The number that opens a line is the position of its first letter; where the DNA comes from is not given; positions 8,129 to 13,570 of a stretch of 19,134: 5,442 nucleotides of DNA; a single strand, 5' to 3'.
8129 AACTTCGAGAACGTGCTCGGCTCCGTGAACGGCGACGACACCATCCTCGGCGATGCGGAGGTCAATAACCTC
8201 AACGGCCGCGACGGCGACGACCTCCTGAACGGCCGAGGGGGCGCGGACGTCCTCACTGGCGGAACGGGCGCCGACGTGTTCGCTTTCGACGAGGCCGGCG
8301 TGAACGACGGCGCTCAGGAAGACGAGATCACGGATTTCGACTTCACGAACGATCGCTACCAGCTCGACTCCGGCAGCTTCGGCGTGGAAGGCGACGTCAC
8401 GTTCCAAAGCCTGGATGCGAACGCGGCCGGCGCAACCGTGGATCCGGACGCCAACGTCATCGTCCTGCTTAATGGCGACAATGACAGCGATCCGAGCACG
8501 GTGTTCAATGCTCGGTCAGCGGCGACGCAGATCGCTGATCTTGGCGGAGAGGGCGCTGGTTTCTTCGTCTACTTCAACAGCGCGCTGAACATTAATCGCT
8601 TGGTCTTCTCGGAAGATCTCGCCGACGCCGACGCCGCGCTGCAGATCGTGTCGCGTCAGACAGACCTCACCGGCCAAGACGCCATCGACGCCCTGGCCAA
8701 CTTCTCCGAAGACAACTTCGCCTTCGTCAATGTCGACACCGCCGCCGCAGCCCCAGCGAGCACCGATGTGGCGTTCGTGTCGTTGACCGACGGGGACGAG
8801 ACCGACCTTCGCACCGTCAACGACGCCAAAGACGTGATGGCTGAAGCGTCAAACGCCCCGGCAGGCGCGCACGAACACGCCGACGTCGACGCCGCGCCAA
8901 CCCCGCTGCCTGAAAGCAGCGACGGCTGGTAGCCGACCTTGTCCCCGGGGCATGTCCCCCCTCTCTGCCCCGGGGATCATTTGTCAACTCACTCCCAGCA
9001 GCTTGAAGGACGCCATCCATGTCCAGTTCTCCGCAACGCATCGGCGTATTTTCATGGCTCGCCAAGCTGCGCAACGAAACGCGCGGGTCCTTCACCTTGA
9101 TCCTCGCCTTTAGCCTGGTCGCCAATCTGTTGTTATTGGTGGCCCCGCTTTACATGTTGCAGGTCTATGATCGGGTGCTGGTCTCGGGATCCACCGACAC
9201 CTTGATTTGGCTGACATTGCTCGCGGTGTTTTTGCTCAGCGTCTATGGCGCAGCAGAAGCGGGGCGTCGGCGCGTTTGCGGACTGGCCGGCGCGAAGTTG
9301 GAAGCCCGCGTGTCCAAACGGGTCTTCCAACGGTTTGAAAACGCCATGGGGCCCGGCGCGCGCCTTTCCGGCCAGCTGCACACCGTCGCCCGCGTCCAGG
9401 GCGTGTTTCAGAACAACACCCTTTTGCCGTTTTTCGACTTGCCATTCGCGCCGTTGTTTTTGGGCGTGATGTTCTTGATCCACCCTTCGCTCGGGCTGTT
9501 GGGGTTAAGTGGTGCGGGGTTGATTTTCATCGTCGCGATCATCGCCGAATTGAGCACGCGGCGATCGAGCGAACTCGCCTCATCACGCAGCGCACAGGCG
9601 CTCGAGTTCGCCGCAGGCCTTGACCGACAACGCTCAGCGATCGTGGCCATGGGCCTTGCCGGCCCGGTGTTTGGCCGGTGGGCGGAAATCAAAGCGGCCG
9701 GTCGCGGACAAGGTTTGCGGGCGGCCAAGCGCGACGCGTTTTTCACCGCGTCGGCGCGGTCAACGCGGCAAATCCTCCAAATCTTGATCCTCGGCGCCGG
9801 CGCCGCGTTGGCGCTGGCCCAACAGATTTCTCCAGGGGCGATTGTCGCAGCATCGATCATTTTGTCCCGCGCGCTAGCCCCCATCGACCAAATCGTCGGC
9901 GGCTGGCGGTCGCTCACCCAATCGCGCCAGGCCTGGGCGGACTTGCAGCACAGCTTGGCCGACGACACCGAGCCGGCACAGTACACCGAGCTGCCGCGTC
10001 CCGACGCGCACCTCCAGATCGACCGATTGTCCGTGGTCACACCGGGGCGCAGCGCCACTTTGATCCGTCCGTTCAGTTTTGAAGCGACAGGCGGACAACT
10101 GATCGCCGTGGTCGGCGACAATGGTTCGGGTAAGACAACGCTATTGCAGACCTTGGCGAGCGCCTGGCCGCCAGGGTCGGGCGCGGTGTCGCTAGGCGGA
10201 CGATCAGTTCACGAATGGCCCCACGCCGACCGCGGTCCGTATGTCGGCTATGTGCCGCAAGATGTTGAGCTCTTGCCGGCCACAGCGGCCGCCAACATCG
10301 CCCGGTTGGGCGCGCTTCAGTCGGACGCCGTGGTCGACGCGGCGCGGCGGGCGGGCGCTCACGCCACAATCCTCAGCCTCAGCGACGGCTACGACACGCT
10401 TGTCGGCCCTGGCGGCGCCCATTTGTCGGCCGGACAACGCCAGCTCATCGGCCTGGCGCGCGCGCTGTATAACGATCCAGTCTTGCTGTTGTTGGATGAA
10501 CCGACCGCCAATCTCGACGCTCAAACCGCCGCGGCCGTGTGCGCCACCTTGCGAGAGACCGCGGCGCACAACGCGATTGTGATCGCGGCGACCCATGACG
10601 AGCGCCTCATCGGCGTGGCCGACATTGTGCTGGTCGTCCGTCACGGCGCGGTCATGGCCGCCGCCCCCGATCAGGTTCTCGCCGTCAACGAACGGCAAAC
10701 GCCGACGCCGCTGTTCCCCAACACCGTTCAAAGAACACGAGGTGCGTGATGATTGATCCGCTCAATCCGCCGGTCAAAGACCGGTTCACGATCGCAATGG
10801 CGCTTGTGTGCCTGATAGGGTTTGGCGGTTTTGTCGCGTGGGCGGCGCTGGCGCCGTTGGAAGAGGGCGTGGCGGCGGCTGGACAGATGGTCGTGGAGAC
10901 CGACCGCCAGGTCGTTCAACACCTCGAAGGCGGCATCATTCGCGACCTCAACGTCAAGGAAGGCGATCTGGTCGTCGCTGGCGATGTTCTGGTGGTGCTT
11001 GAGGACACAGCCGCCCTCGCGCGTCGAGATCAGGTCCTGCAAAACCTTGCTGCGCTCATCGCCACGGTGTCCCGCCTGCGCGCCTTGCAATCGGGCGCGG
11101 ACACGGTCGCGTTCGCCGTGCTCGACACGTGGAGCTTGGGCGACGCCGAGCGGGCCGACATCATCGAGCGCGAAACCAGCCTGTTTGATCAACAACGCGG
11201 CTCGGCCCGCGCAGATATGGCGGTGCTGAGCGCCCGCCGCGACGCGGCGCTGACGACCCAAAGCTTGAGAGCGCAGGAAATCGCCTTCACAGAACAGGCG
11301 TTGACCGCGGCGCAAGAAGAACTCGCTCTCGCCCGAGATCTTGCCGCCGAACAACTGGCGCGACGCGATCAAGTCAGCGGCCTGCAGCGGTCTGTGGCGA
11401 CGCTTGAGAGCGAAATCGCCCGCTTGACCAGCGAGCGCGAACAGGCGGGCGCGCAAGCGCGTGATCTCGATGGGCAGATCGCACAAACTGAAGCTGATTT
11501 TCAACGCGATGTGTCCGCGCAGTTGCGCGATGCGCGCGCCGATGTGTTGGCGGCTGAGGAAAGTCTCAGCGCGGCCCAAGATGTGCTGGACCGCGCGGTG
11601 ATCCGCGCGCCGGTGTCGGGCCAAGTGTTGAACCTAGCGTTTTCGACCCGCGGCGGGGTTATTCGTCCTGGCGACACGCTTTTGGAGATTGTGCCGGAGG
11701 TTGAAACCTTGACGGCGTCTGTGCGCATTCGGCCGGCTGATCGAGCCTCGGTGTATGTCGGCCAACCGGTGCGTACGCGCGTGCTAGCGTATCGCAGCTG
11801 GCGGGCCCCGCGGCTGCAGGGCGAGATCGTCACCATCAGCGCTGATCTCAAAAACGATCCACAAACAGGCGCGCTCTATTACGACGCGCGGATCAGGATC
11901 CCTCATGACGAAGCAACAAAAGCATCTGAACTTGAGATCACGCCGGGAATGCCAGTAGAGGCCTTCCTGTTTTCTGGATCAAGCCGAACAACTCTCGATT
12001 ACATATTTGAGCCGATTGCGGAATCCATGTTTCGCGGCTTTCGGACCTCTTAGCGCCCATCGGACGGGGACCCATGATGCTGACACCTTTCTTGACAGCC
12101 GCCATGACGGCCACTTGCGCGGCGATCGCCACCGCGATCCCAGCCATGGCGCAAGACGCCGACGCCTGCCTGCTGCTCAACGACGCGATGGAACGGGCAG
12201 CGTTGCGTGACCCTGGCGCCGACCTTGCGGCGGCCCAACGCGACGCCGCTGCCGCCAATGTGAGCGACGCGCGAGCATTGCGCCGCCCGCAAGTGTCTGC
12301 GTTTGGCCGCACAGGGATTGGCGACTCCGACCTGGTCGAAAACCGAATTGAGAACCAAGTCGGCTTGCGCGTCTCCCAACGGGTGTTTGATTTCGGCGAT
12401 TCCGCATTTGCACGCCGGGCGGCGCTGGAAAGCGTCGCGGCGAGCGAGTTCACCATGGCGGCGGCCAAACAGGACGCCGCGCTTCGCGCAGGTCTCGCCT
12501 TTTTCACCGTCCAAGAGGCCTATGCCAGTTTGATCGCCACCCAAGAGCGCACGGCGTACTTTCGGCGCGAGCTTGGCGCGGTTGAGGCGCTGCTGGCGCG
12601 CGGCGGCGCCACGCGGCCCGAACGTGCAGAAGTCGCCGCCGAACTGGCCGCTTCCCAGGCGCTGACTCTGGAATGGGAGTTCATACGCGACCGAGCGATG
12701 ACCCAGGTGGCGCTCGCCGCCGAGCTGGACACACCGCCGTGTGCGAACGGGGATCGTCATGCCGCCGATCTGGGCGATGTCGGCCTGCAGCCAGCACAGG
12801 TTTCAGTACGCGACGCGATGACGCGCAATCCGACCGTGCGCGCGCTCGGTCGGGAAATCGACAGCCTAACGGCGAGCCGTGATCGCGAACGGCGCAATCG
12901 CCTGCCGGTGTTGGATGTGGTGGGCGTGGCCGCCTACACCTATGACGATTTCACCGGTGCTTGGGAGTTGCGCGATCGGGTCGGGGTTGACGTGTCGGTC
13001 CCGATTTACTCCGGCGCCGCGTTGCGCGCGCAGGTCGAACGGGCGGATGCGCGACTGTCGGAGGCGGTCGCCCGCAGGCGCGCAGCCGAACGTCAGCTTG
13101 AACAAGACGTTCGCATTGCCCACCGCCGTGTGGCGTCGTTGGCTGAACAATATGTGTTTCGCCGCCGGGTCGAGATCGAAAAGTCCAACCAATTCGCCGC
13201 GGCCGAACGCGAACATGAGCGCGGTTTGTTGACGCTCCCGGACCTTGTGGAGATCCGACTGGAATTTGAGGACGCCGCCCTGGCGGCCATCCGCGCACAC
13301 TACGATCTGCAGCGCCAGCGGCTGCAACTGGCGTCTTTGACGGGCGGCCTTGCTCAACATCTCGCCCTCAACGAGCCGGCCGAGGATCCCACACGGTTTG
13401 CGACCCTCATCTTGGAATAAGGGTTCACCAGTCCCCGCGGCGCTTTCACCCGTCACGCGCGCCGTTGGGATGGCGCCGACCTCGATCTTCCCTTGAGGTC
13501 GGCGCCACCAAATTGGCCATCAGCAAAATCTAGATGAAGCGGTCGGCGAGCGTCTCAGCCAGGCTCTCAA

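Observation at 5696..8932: RTX/CHRD-motif giant protein with a signal-peptide-like N-terminus and a second TM helix, directly upstream of a PrtD-type T1SS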

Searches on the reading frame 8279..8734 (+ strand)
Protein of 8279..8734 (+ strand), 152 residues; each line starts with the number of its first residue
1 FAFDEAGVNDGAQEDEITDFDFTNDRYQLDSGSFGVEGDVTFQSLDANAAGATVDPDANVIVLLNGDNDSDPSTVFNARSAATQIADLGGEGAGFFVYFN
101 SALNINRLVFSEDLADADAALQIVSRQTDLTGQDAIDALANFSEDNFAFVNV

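Call 58: search_solved_structures(query=A3, max_evalue=1)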
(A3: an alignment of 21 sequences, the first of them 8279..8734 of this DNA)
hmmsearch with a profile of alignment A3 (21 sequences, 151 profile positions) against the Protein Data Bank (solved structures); distinct sequences matched with E-value up to 1: 3.
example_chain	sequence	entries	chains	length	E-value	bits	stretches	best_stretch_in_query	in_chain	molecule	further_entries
3mk5_A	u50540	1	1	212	0.24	14.4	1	48-84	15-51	3,4-dihydroxy-2-butanone 4-phosphate synthase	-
3mgz_A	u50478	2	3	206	0.27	14.2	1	48-84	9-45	3,4-dihydroxy-2-butanone 4-phosphate synthase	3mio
4i14_A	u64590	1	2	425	0.81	12.7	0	48-84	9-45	Riboflavin biosynthesis protein RibBA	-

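Call 62: predict_structure(alignment_id=A3)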
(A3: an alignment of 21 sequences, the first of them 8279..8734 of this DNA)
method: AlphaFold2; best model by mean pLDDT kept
length: 152 residues; sequences in the alignment: 21
mean_pLDDT: 91.5   pTM: 0.88
mean pLDDT of the five models: 91.5, 89.5, 87.7, 82.3, 82.1
residues with pLDDT >= 90: 121; 70-90: 21; 50-70: 10; < 50: 0
segments of 3 or more residues with pLDDT < 50: none
pLDDT, mean of each block of 10 residues (from residue 1): 68 79 94 95 95 97 84 89 97 97 96 97 93 95 97 86
secondary structure, 60 per line:
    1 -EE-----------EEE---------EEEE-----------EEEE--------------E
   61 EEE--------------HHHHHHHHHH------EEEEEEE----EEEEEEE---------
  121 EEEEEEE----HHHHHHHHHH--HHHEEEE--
elements in order: E15-17 E27-30 E42-45 E60-63 H78-87 E94-100 E105-111 E121-127 H132-141 E147-150

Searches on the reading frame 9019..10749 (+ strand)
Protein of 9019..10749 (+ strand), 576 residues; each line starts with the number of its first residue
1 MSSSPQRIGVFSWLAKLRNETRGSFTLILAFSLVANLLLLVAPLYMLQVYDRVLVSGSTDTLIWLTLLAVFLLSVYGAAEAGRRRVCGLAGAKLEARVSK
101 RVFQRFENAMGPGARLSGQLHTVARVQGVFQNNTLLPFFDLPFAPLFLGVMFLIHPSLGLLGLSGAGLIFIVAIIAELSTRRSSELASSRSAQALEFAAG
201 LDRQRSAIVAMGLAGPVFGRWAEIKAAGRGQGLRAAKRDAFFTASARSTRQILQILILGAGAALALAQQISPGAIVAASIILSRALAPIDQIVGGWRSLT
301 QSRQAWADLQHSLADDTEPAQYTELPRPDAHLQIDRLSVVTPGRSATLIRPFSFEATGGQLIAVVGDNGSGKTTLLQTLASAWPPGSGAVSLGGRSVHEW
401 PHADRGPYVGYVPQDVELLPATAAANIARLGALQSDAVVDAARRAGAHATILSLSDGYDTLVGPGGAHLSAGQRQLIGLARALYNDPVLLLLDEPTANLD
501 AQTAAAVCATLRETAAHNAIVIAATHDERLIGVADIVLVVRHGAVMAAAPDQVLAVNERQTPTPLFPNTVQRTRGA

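Call 5: search_protein_families(library=pfam, proteins=[window:9019-10749:+], max_evalue=0.01)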
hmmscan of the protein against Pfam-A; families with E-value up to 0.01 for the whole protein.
window:9019-10749:+ (576 aa): 8 families
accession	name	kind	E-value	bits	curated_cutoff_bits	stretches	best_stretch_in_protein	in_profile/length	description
PF00005.33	ABC_tran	-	3.2e-27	96.3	25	1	351-497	3-137/137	ABC transporter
PF13304.12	AAA_21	-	2.2e-10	41.5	27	2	362-391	2-34/304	AAA domain, putative AbiEii toxin, Type IV TA system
PF00664.28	ABC_membrane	-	9.3e-09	35.8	28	1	26-279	2-264/274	ABC transporter transmembrane region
PF02463.25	SMC_N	-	1.1e-07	32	40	1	468-540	136-211/220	RecF/RecN/SMC N terminal domain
PF13191.12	AAA_16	-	2.6e-06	28.5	32.6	1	358-521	23-166/167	AAA ATPase domain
PF05729.18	NACHT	-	5.5e-05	23.5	26.7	1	361-384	2-25/167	NACHT domain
PF13476.12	AAA_23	-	0.0021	19.2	27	1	356-380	17-40/201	AAA domain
PF13401.12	AAA_22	-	0.0047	17.7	27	0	358-382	4-28/130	AAA domain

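Call 6: search_protein_families(library=ncbifam, proteins=[window:9019-10749:+], max_evalue=0.01)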
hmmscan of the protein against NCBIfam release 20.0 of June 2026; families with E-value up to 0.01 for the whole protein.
window:9019-10749:+ (576 aa): 192 families (the best 25 are shown)
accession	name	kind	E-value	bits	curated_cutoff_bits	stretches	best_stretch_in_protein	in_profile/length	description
TIGR01842.1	type_I_sec_PrtD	subfamily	9.4e-148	493.1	510.15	1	20-547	3-533/544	type I secretion system permease/ATPase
TIGR03375.1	type_I_sec_LssB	subfamily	8.4e-93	311.9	693.1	1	12-555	138-690/696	type I secretion system permease/ATPase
TIGR01846.1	type_I_sec_HlyB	subfamily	4.5e-57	193.8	725.55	1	11-553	127-677/694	type I secretion system permease/ATPase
TIGR02857.1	CydD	equivalog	9.5e-53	179.9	435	1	291-539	279-528/529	thiol reductant ABC exporter subunit CydD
TIGR03796.1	NHLM_micro_ABC1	equivalog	1e-47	162.8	853.3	1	9-550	140-694/710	NHLP family bacteriocin export ABC transporter peptidase/permease/ATPase subunit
TIGR02868.1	CydC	equivalog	8.7e-45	153.3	329.05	1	150-527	148-529/530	thiol reductant ABC exporter subunit CydC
TIGR03797.1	NHLM_micro_ABC2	equivalog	6e-43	147.3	709.4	1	7-548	120-665/686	NHLP bacteriocin export ABC transporter permease/ATPase subunit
TIGR02204.1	MsbA_rel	hypoth_equivalog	1.3e-40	139.7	780.4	1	256-549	258-556/576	ABC transporter, permease/ATP-binding protein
TIGR02203.1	MsbA_lipidA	equivalog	1.7e-37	129.2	602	1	220-549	219-550/572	lipid A export permease/ATP-binding protein MsbA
NF010178.0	PRK13657.1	equivalog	2.5e-37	128.6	733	1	246-548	246-550/588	glucan ABC transporter ATP-binding protein/ permease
TIGR00958.1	3a01208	subfamily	3e-36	124.9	874.6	1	241-547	386-693/711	antigen peptide transporter 2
NF008379.0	PRK11174.1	equivalog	8e-36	123.9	684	1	327-549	345-565/588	heme ABC transporter permease/ATP-binding protein CydD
NF008364.0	PRK11160.1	equivalog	8.2e-35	120.4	630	1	254-557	261-564/575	heme ABC transporter ATP-binding protein/permease CydC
NF052233.1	CphA_assoc_ABC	equivalog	2.5e-33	115.4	880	1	265-554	439-729/766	cyanophycin metabolism-associated ABC transporter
TIGR01192.1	chvA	subfamily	7.7e-33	114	585.4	1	248-547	250-549/585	glucan export ABC transporter ATP-binding protein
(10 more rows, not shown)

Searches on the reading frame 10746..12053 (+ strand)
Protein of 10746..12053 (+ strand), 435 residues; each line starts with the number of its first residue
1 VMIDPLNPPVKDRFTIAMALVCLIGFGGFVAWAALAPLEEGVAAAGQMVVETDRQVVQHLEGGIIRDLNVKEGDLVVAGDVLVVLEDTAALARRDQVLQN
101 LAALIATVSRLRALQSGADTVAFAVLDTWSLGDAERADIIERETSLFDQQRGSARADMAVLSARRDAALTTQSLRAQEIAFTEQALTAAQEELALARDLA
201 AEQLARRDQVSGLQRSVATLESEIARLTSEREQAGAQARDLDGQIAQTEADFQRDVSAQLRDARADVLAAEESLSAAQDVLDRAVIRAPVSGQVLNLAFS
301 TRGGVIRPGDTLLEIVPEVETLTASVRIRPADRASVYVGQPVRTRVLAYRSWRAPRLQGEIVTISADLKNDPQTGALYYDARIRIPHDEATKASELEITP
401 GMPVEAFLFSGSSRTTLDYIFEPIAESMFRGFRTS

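Call 5: search_protein_families(library=pfam, proteins=[window:10746-12053:+], max_evalue=0.01)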
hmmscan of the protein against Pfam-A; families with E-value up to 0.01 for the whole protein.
window:10746-12053:+ (435 aa): 3 families
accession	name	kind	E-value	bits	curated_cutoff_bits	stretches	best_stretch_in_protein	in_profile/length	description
PF13437.12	HlyD_3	-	9e-18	65.4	22.2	1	285-393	1-98/106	HlyD family secretion protein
PF16576.10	HlyD_D23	-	1.1e-06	28.6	30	1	185-375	55-195/214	Barrel-sandwich domain of CusB or HlyD membrane-fusion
PF13533.13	Biotin_lipoyl_2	-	1.6e-05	25.1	29.8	1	63-86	9-32/32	Biotin-lipoyl like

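Call 6: search_protein_families(library=ncbifam, proteins=[window:10746-12053:+], max_evalue=0.01)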
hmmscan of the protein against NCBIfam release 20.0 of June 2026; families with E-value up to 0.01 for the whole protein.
window:10746-12053:+ (435 aa): 9 families
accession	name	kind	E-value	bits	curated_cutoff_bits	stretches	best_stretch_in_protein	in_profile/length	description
TIGR01843.1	type_I_hlyD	subfamily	1.5e-102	343.7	208.65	1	13-433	2-420/422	HlyD family type I secretion periplasmic adaptor subunit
TIGR00998.1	8a0101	subfamily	3.3e-16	59.2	390.8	1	13-350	3-269/334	EmrA/EmrK family multidrug efflux transporter periplasmic adaptor subunit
TIGR03794.1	NHLM_micro_HlyD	equivalog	4.3e-14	52.3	156.2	1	18-344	21-316/421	NHLP bacteriocin system secretion protein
TIGR01730.1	RND_mfp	subfamily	8.2e-12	44.7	94.9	2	218-370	71-216/322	efflux RND transporter periplasmic adaptor subunit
TIGR01000.1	bacteriocin_acc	subfamily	8.2e-10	38.1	258.85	1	207-389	236-424/457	bacteriocin secretion accessory protein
TIGR02971.1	heterocyst_DevB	subfamily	2e-07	30.7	129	1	154-362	74-276/327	ABC exporter membrane fusion protein, DevB family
NF045487.1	ASRP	equivalog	0.0016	17.1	300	1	178-281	164-272/593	archaea-specific SMC-related protein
NF008606.0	PRK11578.1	equivalog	0.0035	16.5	342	1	214-301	114-201/371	macrolide transporter subunit MacA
NF006079.0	PRK08225.1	equivalog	0.0039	17.2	95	0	61-86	45-70/70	acetyl-CoA carboxylase biotin carboxyl carrier protein subunit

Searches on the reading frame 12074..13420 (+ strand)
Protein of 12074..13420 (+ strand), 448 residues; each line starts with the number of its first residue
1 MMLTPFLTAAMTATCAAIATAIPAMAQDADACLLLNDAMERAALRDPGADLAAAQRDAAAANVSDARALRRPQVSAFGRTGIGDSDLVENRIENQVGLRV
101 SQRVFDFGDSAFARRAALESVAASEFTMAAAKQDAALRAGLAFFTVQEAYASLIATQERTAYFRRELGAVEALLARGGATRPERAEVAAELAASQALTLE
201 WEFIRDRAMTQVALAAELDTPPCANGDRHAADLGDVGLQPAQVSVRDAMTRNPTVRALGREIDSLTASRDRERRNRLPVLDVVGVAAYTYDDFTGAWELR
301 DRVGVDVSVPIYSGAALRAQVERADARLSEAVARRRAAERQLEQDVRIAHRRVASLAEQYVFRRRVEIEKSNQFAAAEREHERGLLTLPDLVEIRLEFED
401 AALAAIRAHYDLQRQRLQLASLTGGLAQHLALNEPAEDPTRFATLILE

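Call 5: search_protein_families(library=pfam, proteins=[window:12074-13420:+], max_evalue=0.01)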
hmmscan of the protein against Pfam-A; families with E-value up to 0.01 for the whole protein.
window:12074-13420:+ (448 aa): 1 family
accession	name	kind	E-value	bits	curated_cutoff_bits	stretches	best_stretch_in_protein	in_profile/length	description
PF02321.23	OEP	-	4e-34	118.5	22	2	246-424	6-187/187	Outer membrane efflux protein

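Call 6: search_protein_families(library=ncbifam, proteins=[window:12074-13420:+], max_evalue=0.01)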
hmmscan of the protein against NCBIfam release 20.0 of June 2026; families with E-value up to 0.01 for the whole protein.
window:12074-13420:+ (448 aa): 4 families
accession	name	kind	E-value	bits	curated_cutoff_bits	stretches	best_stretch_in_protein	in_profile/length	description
TIGR01844.1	type_I_sec_TolC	subfamily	1.7e-34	119.6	225.15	1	35-433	5-407/414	TolC family outer membrane protein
NF007002.0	PRK09465.1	equivalog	2.8e-14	52.5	495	2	301-428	301-428/460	outer membrane channel protein TolC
NF052390.1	efflux_OMP_AbuO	equivalog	5.5e-08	31.9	700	1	275-427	279-434/447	multidrug efflux outer membrane protein AbuO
TIGR01845.1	outer_NodT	subfamily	0.00048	19.1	210.05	1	35-419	59-453/460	efflux transporter outer membrane subunit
